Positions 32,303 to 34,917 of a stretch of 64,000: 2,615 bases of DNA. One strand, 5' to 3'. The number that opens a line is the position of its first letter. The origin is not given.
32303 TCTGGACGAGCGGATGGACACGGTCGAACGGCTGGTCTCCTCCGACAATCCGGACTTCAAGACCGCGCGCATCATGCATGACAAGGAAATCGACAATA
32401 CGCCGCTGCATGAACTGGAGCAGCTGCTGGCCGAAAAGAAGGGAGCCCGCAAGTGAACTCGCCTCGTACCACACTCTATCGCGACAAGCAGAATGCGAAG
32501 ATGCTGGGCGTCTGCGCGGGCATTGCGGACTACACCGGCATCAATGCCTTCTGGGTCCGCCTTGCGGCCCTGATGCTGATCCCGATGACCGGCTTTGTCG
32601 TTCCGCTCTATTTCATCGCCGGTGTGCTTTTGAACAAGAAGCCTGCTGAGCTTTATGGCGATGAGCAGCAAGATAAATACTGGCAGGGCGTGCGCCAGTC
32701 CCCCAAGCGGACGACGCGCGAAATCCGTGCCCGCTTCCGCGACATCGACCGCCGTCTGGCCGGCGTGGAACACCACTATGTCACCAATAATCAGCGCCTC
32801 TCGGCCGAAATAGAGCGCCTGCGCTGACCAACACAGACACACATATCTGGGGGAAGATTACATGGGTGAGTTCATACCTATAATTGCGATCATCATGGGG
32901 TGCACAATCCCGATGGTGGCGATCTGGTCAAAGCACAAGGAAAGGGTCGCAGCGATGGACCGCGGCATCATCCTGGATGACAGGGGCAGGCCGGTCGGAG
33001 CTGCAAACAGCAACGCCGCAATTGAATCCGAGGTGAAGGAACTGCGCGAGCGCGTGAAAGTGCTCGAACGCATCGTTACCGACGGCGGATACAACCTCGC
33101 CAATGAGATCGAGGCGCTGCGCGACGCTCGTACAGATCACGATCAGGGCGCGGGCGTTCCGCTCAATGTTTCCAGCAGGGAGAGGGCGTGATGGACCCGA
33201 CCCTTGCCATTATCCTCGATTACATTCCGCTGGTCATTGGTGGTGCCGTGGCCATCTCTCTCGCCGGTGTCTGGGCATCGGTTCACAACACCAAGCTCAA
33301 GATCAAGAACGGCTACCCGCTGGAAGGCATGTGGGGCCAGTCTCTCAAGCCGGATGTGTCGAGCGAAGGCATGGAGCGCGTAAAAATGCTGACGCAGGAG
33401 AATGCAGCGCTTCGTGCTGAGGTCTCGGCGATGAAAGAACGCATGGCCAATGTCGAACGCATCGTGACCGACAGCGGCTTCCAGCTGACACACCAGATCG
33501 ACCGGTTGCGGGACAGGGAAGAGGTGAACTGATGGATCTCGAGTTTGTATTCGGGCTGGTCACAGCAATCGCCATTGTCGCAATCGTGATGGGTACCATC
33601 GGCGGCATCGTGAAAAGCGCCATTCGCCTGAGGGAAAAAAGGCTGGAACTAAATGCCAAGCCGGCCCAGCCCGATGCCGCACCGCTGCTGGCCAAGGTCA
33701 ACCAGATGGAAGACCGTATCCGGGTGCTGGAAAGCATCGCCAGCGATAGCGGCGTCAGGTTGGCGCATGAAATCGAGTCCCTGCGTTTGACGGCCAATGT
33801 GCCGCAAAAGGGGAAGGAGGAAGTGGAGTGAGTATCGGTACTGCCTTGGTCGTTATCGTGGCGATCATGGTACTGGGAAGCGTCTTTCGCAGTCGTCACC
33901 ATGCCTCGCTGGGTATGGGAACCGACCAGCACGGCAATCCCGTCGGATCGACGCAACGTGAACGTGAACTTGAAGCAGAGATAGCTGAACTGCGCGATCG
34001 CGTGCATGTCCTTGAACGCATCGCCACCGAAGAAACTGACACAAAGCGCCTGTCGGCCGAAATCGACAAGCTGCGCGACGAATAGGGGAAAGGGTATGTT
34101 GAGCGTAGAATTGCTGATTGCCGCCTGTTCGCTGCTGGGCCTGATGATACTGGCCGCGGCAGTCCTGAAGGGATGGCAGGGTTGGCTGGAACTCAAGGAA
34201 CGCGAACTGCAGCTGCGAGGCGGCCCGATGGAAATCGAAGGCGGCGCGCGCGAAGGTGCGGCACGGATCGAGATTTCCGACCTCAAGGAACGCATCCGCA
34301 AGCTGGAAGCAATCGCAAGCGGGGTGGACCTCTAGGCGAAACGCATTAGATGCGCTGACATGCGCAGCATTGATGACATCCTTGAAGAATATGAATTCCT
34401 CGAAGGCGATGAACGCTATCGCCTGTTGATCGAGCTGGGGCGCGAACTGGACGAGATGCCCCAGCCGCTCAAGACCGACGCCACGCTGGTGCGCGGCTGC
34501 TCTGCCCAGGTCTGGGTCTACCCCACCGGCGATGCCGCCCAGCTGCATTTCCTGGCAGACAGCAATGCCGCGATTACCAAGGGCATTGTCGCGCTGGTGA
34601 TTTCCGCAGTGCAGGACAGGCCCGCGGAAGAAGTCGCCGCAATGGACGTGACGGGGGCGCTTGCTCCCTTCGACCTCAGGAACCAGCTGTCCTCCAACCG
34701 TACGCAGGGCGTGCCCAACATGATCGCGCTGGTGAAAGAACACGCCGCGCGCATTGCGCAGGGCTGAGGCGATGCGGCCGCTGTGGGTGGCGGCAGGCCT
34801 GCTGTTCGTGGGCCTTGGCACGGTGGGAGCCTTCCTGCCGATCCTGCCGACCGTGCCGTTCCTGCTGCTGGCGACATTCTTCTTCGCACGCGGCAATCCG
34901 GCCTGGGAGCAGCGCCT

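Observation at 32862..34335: Five tandem PspB/PspC-like paralogues extend the psp operon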

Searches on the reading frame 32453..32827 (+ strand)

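Call 3: search_protein_families(library=pfam, proteins=[window:32453-32827:+], max_evalue=1)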
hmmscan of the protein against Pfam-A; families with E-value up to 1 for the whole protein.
window:32453-32827:+ (124 aa): 2 families
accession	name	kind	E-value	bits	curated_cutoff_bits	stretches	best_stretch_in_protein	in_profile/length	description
PF04024.17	PspC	-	4.2e-17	62.1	25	1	7-62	2-57/58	PspC domain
PF07019.17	EMC6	-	0.17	12.8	23.3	1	17-46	12-41/81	EMC6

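Call 4: search_protein_families(library=ncbifam, proteins=[window:32453-32827:+], max_evalue=1)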
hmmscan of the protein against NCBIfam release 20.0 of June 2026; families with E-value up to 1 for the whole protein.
window:32453-32827:+ (124 aa): 2 families
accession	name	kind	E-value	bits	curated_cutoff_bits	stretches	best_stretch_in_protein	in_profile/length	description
TIGR02978.1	phageshock_pspC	equivalog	3.3e-34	117.4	104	1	6-123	2-121/121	envelope stress response membrane protein PspC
NF007973.0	PRK10697.1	equivalog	8.2e-10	38.6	136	1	5-102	7-105/119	envelope stress response membrane protein PspC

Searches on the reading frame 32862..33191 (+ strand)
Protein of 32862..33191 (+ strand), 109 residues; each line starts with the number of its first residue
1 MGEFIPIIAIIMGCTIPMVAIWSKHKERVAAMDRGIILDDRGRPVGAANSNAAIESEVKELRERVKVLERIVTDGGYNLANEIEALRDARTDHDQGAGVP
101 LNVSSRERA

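Call 3: search_protein_families(library=pfam, proteins=[window:32862-33191:+], max_evalue=1)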
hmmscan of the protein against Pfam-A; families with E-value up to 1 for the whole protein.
window:32862-33191:+ (109 aa): 2 families
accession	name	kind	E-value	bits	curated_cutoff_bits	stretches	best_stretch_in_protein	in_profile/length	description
PF23991.1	DUF7310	-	0.033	15.1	40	1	26-74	2-48/83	Coiled-coil region of unknown function (DUF7310)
PF21784.3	Bflower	-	0.29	12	25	1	21-53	36-68/116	4-fold beta flower protein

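Call 4: search_protein_families(library=ncbifam, proteins=[window:32862-33191:+], max_evalue=1)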
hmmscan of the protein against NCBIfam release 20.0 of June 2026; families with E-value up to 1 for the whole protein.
window:32862-33191:+ (109 aa): 4 families
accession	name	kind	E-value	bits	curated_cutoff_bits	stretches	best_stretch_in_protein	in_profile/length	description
TIGR02978.1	phageshock_pspC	equivalog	0.04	13.8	104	1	47-86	82-121/121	envelope stress response membrane protein PspC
TIGR00700.1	GABAtrnsam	equivalog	0.047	12.3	506.65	1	42-91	298-348/420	4-aminobutyrate--2-oxoglutarate transaminase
TIGR02976.1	phageshock_pspB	equivalog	0.059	13.7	51.7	1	54-74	47-67/75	envelope stress response membrane protein PspB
TIGR03166.1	alt_F1F0_F1_eps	hypoth_equivalog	0.074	13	100.1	1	16-66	43-94/122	alternate F1F0 ATPase, F1 subunit epsilon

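Call 52: search_protein_representatives(alignment_id=A2)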
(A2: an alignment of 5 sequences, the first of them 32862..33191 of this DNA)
Query: 5 sequences, 98 profile positions. Proteins with E-value up to 0.001 (for the whole library): 1833; up to 1e-10: 63; up to 1e-30: 0. The best 150 are listed.
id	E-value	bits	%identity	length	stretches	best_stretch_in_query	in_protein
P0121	3.5e-22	94.7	-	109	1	12-94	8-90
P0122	1.2e-21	93.0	-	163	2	37-94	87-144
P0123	7.3e-18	80.8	-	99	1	2-97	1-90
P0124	2.1e-17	79.4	-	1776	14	46-94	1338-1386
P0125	2.2e-17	79.3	-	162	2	38-95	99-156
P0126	4.9e-17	78.2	-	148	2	3-94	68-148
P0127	5.0e-15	71.8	-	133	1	37-94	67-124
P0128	1.2e-14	70.6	-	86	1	16-94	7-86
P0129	1.6e-14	70.1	-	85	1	13-95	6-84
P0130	3.1e-14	69.2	-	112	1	13-97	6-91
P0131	3.7e-14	69.0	-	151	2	11-94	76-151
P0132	7.2e-14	68.0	-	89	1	11-97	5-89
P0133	9.1e-14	67.7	-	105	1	6-94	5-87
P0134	1.0e-13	67.5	-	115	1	37-94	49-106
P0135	1.2e-13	67.3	-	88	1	11-97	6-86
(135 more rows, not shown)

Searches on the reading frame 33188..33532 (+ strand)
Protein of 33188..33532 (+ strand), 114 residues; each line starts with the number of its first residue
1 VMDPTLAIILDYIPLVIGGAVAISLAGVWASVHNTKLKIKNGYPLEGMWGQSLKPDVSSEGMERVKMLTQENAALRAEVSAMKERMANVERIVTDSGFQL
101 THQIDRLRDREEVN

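Call 3: search_protein_families(library=pfam, proteins=[window:33188-33532:+], max_evalue=1)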
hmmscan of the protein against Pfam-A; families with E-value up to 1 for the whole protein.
window:33188-33532:+ (114 aa): 9 families
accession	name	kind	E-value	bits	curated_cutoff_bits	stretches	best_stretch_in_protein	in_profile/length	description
PF07716.20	bZIP_2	-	0.0043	17.5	22.3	1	62-83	31-52/54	Basic region leucine zipper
PF19717.4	DUF6212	-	0.01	15.2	26.4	1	64-104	52-92/395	Family of unknown function (DUF6212)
PF07798.16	CCDC90-like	-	0.026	14.8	33.5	1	51-112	60-120/175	Coiled-coil domain-containing protein 90-like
PF02183.23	HALZ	-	0.027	15.1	28.1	1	67-86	23-42/43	Homeobox associated leucine zipper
PF00170.26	bZIP_1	-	0.028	15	27.6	1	63-90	33-60/64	bZIP transcription factor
PF23204.1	KIF21A_2nd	-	0.036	14.8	27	1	66-95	5-34/90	KIF21A-like domain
PF16331.10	TolA_bind_tri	-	0.1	13.2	30.1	0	82-108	2-31/76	TolA binding protein trimerisation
PF06005.17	ZapB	-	0.11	13.4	31.5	1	63-108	18-52/71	Cell division protein ZapB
PF04977.20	DivIC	-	0.29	11.4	28.9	0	65-86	33-54/80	Septum formation initiator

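Call 4: search_protein_families(library=ncbifam, proteins=[window:33188-33532:+], max_evalue=1)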
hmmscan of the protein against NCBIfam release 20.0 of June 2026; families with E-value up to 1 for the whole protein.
window:33188-33532:+ (114 aa): 7 families
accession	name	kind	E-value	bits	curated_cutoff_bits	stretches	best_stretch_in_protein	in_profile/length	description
TIGR02978.1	phageshock_pspC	equivalog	0.0014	18.5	104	1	62-107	76-121/121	envelope stress response membrane protein PspC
TIGR03185.1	DNA_S_dndD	equivalog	0.021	13.3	245.85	1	60-111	220-271/650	DNA sulfur modification protein DndD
NF033885.1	conj_TraP_IncI1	equivalog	0.022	14.5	135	1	14-108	15-113/217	conjugal transfer protein TraP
NF009640.0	PRK13169.1-1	equivalog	0.029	14.8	134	1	64-101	30-67/105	DNA replication initiation control protein YabA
NF038218.1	IcmG_DotF_IVB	equivalog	0.048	13.3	200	1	57-107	118-164/266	type IVB secretion system protein IcmG/DotF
NF040697.1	VPA1267_fam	equivalog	0.056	13.6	90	1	60-90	101-131/143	VPA1267 family protein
TIGR02976.1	phageshock_pspB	equivalog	0.62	10.4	51.7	1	73-95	45-67/75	envelope stress response membrane protein PspB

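Call 7: find_homologous_proteins(query=window:33188-33532:+, max_evalue=0.001)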
Query window:33188-33532:+ (114 aa): 1092 proteins with E <= 0.001 among 1093 candidates; the best 120 are listed.
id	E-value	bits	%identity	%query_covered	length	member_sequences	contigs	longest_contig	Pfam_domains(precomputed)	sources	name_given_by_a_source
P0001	2.4e-66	238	100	99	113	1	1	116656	-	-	-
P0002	2.4e-61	222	91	99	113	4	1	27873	-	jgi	jgi:hypothetical protein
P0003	2.4e-60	219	88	99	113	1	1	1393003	-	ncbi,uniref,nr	ncbi:hypothetical protein [Alteraurantiacibacter aquimixticola]|uniref:Uncharacterized protein n=1 T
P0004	5.4e-56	205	81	99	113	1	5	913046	-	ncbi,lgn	-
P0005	1.6e-55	203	83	99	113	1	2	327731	-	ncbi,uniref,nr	ncbi:hypothetical protein GCM10009127_29070 [Alteraurantiacibacter aestuarii]|uniref:Uncharacterized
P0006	5.5e-54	199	81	99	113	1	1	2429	-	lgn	-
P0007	3.4e-51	190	80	94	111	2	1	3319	-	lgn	-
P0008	5.8e-50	186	76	99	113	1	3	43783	-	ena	-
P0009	1.5e-49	184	77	99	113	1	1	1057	-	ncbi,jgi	-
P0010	1.2e-48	181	77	99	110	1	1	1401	-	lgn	-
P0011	3.0e-48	180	68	99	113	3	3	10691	-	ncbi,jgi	jgi:hypothetical protein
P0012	4.2e-48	180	73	99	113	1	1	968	-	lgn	-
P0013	7.3e-48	179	74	99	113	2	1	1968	-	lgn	-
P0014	7.5e-48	179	74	99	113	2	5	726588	-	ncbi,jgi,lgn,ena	-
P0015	9.3e-48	179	74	96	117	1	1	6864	-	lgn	-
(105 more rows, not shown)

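Call 51: predict_structure(alignment_id=A4)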
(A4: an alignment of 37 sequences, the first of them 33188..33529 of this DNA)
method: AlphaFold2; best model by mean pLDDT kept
length: 114 residues; sequences in the alignment: 37
mean_pLDDT: 78.4   pTM: 0.34
mean pLDDT of the five models: 78.4, 76.8, 76.1, 76.0, 75.6
residues with pLDDT >= 90: 26; 70-90: 62; 50-70: 22; < 50: 4
segments of 3 or more residues with pLDDT < 50: none
pLDDT, mean of each block of 10 residues (from residue 1): 71 86 91 80 60 57 80 90 93 86 79 53
secondary structure, 60 per line:
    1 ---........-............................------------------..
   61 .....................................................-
elements in order: H4-11 H13-40 H59-113

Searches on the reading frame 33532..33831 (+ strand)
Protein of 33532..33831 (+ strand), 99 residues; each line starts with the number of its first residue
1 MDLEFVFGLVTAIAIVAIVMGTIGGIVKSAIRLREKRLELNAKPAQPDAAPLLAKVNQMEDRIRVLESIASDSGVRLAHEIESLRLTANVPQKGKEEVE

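Call 3: search_protein_families(library=pfam, proteins=[window:33532-33831:+], max_evalue=1)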
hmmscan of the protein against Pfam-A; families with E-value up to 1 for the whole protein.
window:33532-33831:+ (99 aa): 2 families
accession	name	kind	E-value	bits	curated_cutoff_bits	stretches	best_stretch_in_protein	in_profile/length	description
PF06667.17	PspB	-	0.1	13.1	25.6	1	50-69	44-63/73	Phage shock protein B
PF18443.6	Tli4_N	-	0.2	12.3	26.5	1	27-72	41-86/138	Tle cognate immunity protein 4 N-terminal domain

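Call 4: search_protein_families(library=ncbifam, proteins=[window:33532-33831:+], max_evalue=1)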
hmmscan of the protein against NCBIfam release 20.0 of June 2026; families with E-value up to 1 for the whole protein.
window:33532-33831:+ (99 aa): 2 families
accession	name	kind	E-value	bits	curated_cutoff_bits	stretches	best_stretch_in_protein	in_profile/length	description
NF041115.1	UxxU_metal_bind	equivalog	0.12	12.5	95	1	15-67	21-73/74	metal-binding (seleno)protein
NF040516.1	CapE_47_fam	domain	0.49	10.3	35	1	6-26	4-24/39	CapE family protein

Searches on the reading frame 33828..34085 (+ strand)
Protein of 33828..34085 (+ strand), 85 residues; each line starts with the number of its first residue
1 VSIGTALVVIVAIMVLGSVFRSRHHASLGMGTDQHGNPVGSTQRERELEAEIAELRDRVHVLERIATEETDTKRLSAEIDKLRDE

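Call 3: search_protein_families(library=pfam, proteins=[window:33828-34085:+], max_evalue=1)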
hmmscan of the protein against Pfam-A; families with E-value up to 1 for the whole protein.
window:33828-34085:+ (85 aa): 6 families
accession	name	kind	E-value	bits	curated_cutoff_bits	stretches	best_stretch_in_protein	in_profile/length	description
PF04977.20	DivIC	-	0.15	12.3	28.9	1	42-66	37-61/80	Septum formation initiator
PF23489.1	V-ATPase_su_f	-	0.16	12.6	27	1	6-34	17-45/78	V-type proton ATPase subunit f-like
PF25803.1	Spectrin_SYNE1_2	-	0.17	12.6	27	1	42-73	6-34/113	Nesprin-1, spectrin repeats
PF06667.17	PspB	-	0.22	12.1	25.6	1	8-72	13-70/73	Phage shock protein B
PF04799.18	Fzo_mitofusin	-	0.53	10.2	27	1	42-69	93-138/161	fzo-like conserved region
PF18210.6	Knl1_RWD_C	-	0.98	10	27.8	0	42-84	3-48/151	Knl1 RWD C-terminal domain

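Call 4: search_protein_families(library=ncbifam, proteins=[window:33828-34085:+], max_evalue=1)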
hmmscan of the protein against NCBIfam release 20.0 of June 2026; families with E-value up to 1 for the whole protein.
window:33828-34085:+ (85 aa): 3 families
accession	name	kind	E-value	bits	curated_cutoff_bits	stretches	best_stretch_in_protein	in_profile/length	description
NF033874.1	SidJ_rel_pseudo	hypoth_equivalog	0.062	12.1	300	1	3-40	341-374/507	SidJ-related pseudokinase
TIGR02976.1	phageshock_pspB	equivalog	0.5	10.7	51.7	0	41-71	40-70/75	envelope stress response membrane protein PspB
NF049847.1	FtsL_COG5462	equivalog_domain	0.57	9.9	50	0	44-63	31-50/85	cell division protein FtsL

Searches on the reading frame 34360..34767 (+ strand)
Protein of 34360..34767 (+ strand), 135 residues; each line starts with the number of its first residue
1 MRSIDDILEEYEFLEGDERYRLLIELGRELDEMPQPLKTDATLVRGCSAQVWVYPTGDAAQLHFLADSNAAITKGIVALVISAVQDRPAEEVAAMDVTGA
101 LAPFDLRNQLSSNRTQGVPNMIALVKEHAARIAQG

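Call 3: search_protein_families(library=pfam, proteins=[window:34360-34767:+], max_evalue=1)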
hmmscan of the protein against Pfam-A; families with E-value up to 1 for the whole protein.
window:34360-34767:+ (135 aa): 1 family
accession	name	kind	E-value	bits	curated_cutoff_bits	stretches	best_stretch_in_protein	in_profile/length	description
PF02657.20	SufE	-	5.6e-33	113.7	27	1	15-127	9-120/121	Fe-S metabolism associated domain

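Call 4: search_protein_families(library=ncbifam, proteins=[window:34360-34767:+], max_evalue=1)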
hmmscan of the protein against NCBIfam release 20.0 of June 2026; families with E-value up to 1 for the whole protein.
window:34360-34767:+ (135 aa): 3 families
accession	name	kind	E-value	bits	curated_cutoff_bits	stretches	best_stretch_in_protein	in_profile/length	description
TIGR03391.1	FeS_syn_CsdE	equivalog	1.4e-22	80.1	136.4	1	17-128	26-138/139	cysteine desulfurase sulfur acceptor subunit CsdE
NF006792.0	PRK09296.1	equivalog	2.2e-22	79.3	160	1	17-132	21-137/138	cysteine desulfuration protein SufE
NF011594.0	PRK15019.1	equivalog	3.5e-18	66.3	252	1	17-121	31-136/147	cysteine desulfurase sulfur acceptor subunit CsdE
